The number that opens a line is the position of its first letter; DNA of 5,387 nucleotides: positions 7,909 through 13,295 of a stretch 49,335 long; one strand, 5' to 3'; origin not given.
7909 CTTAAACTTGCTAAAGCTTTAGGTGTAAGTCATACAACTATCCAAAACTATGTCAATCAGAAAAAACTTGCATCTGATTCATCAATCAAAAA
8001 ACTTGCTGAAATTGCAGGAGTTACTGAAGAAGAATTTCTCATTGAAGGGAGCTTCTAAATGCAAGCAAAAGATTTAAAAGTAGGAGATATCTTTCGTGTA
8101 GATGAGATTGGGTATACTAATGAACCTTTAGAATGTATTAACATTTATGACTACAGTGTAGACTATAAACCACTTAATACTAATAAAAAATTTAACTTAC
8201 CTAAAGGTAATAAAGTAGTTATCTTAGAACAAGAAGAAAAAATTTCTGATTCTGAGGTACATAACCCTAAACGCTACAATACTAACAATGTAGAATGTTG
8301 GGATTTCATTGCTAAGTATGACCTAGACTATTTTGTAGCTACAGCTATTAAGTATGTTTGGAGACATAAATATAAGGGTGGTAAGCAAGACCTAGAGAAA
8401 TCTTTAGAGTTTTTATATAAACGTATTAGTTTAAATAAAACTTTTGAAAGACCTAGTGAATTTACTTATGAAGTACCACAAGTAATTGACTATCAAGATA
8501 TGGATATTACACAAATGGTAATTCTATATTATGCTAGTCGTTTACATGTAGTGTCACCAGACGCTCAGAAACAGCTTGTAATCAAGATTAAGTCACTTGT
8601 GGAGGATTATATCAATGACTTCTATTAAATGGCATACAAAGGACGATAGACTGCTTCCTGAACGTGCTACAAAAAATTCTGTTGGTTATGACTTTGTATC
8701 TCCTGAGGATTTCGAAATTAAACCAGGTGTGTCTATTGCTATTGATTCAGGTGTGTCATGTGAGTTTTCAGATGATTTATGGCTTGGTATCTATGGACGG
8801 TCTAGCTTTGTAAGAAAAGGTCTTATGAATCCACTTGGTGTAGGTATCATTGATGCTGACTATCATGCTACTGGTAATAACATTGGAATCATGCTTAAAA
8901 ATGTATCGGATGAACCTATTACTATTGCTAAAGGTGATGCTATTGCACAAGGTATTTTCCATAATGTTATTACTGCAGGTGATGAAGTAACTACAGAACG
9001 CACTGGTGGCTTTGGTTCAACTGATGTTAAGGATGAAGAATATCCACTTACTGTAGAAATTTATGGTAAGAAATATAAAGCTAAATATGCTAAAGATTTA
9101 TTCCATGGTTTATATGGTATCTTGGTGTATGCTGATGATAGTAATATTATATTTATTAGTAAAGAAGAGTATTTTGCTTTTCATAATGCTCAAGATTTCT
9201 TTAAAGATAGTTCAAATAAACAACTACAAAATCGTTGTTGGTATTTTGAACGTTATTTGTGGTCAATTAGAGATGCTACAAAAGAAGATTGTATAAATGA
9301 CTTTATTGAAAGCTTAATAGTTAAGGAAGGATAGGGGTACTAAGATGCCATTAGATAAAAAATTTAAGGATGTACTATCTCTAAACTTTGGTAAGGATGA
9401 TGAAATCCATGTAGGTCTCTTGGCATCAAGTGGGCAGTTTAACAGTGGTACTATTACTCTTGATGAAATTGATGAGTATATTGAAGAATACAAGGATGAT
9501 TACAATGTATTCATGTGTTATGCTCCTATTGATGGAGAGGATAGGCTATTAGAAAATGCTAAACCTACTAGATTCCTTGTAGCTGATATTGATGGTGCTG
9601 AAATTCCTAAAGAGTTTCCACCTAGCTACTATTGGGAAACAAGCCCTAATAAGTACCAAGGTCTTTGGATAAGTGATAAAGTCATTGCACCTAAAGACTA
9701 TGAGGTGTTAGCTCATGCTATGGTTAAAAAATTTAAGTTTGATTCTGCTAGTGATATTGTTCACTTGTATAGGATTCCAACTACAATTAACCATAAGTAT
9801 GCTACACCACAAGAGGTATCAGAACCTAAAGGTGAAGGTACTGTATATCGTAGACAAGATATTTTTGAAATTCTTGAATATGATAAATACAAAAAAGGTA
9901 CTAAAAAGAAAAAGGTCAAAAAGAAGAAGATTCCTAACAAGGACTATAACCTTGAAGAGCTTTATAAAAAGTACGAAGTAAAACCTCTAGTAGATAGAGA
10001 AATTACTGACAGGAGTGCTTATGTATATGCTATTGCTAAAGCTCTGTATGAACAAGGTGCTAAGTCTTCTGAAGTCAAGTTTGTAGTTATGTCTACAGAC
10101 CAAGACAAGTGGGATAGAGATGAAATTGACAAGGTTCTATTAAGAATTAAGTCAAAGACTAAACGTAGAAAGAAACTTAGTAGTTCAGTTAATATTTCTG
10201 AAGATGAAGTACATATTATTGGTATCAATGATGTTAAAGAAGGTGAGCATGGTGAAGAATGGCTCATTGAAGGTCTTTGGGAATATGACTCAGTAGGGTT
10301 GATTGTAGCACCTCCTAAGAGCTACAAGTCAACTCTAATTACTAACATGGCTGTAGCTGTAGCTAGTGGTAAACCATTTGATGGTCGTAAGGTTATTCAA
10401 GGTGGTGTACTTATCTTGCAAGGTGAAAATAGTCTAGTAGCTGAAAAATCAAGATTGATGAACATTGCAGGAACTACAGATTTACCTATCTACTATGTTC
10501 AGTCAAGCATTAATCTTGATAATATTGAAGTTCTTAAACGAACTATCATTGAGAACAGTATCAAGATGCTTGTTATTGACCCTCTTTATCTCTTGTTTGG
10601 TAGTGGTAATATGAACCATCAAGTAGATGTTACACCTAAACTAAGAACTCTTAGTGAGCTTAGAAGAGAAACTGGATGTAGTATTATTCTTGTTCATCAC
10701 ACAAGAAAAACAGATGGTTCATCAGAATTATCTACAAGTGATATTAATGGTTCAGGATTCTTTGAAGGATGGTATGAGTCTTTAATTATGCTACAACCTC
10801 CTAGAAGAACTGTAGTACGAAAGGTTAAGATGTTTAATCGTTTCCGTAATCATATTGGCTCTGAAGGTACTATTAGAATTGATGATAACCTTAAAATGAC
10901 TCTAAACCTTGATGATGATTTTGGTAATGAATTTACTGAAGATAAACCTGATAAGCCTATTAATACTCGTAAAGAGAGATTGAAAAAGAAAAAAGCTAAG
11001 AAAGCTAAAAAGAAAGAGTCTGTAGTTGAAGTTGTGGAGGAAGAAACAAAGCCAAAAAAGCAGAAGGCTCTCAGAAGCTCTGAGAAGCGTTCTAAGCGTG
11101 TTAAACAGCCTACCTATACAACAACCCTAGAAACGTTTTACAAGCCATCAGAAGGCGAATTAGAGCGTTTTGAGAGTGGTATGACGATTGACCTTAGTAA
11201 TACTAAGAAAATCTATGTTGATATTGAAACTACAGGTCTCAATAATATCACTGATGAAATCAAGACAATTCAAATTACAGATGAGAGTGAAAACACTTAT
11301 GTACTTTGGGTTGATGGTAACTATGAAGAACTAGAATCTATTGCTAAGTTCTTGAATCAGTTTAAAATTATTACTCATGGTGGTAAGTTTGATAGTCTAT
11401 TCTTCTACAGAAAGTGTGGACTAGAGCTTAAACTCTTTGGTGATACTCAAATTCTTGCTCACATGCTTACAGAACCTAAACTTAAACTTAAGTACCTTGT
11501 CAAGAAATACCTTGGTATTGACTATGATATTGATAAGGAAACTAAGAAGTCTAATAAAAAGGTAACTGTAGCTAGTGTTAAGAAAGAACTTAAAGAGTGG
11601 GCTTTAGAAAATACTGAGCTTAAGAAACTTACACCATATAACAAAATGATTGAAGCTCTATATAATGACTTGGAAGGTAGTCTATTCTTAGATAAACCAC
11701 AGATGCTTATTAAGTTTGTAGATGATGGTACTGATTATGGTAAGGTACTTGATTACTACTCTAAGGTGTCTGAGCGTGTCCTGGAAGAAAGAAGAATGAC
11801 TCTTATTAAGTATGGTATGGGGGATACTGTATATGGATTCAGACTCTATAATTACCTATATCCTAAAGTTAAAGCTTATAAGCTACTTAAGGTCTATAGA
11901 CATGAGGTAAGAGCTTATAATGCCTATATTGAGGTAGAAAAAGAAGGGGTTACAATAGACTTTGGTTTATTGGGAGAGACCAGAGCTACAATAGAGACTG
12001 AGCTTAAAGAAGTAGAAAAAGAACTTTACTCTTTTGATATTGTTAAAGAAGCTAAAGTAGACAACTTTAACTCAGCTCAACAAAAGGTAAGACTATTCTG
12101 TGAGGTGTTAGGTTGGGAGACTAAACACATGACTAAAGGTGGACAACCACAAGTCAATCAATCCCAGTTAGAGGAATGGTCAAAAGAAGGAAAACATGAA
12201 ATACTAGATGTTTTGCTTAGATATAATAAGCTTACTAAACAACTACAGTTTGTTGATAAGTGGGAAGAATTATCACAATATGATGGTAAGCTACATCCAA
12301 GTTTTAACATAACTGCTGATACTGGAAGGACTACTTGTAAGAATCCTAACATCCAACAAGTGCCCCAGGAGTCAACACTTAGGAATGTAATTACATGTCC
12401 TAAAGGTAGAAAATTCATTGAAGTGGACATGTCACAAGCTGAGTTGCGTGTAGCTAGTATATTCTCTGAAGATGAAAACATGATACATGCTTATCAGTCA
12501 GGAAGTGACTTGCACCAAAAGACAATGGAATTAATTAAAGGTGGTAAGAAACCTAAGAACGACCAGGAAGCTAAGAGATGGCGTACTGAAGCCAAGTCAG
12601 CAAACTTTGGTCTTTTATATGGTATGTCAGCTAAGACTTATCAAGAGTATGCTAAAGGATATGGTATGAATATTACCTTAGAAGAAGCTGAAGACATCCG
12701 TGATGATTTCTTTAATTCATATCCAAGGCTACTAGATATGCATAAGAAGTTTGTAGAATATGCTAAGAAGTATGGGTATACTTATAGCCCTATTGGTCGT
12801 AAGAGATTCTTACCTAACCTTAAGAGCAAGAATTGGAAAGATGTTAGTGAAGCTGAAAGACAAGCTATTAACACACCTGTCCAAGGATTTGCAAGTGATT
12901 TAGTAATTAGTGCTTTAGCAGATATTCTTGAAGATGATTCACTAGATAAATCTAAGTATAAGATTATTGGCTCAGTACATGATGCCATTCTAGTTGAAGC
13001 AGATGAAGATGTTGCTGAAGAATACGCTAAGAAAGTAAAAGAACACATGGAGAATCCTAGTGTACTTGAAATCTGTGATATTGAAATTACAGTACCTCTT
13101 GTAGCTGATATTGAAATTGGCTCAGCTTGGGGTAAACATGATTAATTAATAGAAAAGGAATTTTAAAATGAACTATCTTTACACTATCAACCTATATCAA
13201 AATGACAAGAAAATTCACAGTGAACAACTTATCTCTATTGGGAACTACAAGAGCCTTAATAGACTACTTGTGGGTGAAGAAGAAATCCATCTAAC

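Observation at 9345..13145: Single 1266-aa polypeptide combines primase, helicase, proofreading exonuclease and family A polymerase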

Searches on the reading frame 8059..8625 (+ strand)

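Call 14: search_protein_families(library=pfam, proteins=[window:8059-8625:+], max_evalue=0.01)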
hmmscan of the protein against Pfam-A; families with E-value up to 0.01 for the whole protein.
window:8059-8625:+ (189 aa): 1 family
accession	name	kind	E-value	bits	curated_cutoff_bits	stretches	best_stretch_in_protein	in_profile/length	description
PF11753.13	DUF3310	-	7.7e-07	29.5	24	1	67-118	1-58/60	Protein of unknwon function (DUF3310)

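Call 15: search_protein_families(library=phrogs, proteins=[window:8059-8625:+], max_evalue=0.001)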
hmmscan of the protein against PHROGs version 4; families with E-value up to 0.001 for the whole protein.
window:8059-8625:+ (189 aa): 9 families
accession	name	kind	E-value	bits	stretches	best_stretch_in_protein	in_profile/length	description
phrog_236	-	other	3.6e-17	64.1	1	28-125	190-304/431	nucleotide kinase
phrog_5839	-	unknown function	2.9e-13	50.9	1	69-145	9-83/128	-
phrog_1689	-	other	8.6e-13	49.7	1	1-115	88-223/243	nucleotide kinase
phrog_11324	-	other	3.2e-12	48.2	1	63-143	7-88/139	nucleotide kinase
phrog_4824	-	unknown function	3.3e-12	47.5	1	66-130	5-67/128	-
phrog_4943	-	unknown function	1.5e-08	36.3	1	54-126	79-159/166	-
phrog_4897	-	other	2.2e-07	32.2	1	55-123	104-177/186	kinase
phrog_25460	-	unknown function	1.5e-06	29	1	64-124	74-138/144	-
phrog_23238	-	unknown function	0.00049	20.9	1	36-123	108-190/196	-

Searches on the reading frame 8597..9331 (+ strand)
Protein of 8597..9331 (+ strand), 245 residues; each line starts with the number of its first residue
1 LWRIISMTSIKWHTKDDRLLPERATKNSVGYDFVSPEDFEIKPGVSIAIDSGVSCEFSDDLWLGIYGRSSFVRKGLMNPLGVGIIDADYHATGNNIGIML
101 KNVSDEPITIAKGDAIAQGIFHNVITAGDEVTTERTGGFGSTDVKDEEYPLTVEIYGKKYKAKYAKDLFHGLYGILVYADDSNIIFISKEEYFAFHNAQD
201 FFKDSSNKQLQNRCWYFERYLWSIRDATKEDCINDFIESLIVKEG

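Call 14: search_protein_families(library=pfam, proteins=[window:8597-9331:+], max_evalue=0.01)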
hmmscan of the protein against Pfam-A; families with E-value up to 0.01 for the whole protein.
window:8597-9331:+ (245 aa): 2 families
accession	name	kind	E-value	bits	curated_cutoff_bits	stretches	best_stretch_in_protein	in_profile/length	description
PF00692.24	dUTPase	-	2.9e-18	66.3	22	1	20-140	5-126/129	dUTPase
PF22769.1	DCD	-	2.7e-06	28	27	1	39-123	71-152/153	dCTP deaminase-like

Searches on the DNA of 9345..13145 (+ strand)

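Call 5: search_dna_similar(query=window:9345-13145:+, collection=phages, mode=near)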
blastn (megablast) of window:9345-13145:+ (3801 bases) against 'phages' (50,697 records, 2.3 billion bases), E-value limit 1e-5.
No match.

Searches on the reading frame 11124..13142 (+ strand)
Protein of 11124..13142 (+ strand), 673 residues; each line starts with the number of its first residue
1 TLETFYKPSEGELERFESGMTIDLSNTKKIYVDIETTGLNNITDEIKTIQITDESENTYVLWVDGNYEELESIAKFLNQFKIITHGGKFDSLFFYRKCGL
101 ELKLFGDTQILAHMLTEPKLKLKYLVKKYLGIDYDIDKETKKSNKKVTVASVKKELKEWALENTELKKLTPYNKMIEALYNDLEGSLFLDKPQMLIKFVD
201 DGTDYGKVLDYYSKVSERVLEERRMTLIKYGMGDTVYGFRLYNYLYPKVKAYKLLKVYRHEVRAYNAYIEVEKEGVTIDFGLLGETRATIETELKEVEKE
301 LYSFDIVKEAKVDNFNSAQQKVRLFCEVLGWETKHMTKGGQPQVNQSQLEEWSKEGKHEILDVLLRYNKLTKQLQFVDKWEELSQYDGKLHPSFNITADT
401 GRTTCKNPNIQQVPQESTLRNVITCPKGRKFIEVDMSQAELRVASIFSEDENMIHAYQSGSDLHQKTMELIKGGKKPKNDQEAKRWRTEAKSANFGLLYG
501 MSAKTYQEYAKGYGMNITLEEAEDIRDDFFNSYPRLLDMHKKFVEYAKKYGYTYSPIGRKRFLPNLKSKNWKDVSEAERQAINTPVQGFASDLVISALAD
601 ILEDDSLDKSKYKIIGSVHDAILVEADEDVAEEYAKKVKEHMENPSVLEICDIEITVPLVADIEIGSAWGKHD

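Call 50: search_solved_structures(query=window:11124-13142:+, max_evalue=1e-40, show_alignments=2)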
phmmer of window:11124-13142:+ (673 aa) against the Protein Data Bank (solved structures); distinct sequences matched with E-value up to 1e-40: 24.
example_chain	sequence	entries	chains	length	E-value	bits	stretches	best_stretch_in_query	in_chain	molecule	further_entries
5w6k_A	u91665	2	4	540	5.8e-47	163.7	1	240-669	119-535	DNA polymerase I, thermostable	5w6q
5o7t_A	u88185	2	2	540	2.6e-46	161.6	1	240-669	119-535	DNA polymerase I, thermostable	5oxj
3po4_A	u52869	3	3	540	2.6e-46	161.6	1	240-669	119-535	DNA polymerase I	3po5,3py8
2ktq_A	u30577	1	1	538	3.5e-46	161.1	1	240-669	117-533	PROTEIN (LARGE FRAGMENT OF DNA POLYMERASE I)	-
4xiu_A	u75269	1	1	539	3.5e-46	161.1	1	240-669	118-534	DNA polymerase I, thermostable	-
4ktq_A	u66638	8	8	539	3.6e-46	161.1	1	240-669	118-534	PROTEIN (LARGE FRAGMENT OF DNA POLYMERASE I) | DNA polymerase I, thermostable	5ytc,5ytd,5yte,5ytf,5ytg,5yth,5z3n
1jxe_A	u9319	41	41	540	3.6e-46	161.1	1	240-669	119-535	TAQ DNA POLYMERASE I | PROTEIN (LARGE FRAGMENT OF DNA POLYMERASE I) | DNA polymerase I, thermostable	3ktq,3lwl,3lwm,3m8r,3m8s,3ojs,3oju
6fbc_A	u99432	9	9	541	3.6e-46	161.1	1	240-669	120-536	DNA polymerase I, thermostable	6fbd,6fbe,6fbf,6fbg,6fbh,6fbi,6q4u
1qtm_A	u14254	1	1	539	3.6e-46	161.1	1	240-668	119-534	DNA POLYMERASE I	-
1qss_A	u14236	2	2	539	3.6e-46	161.1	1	240-668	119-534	DNA POLYMERASE I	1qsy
1ktq_A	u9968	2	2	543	3.6e-46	161.1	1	240-669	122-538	DNA POLYMERASE I | PROTEIN (DNA POLYMERASE I)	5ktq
4n56_A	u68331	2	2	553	3.8e-46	161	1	240-669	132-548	DNA polymerase I, thermostable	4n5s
1taq_A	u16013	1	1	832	4.7e-46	160.7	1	240-669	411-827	TAQ DNA POLYMERASE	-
4bwj_A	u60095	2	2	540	5.8e-46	160.4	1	240-669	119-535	DNA POLYMERASE I, THERMOSTABLE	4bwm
1bgx_T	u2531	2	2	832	1.1e-45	159.5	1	240-669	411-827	TAQ DNA POLYMERASE | PROTEIN (TAQ POLYMERASE)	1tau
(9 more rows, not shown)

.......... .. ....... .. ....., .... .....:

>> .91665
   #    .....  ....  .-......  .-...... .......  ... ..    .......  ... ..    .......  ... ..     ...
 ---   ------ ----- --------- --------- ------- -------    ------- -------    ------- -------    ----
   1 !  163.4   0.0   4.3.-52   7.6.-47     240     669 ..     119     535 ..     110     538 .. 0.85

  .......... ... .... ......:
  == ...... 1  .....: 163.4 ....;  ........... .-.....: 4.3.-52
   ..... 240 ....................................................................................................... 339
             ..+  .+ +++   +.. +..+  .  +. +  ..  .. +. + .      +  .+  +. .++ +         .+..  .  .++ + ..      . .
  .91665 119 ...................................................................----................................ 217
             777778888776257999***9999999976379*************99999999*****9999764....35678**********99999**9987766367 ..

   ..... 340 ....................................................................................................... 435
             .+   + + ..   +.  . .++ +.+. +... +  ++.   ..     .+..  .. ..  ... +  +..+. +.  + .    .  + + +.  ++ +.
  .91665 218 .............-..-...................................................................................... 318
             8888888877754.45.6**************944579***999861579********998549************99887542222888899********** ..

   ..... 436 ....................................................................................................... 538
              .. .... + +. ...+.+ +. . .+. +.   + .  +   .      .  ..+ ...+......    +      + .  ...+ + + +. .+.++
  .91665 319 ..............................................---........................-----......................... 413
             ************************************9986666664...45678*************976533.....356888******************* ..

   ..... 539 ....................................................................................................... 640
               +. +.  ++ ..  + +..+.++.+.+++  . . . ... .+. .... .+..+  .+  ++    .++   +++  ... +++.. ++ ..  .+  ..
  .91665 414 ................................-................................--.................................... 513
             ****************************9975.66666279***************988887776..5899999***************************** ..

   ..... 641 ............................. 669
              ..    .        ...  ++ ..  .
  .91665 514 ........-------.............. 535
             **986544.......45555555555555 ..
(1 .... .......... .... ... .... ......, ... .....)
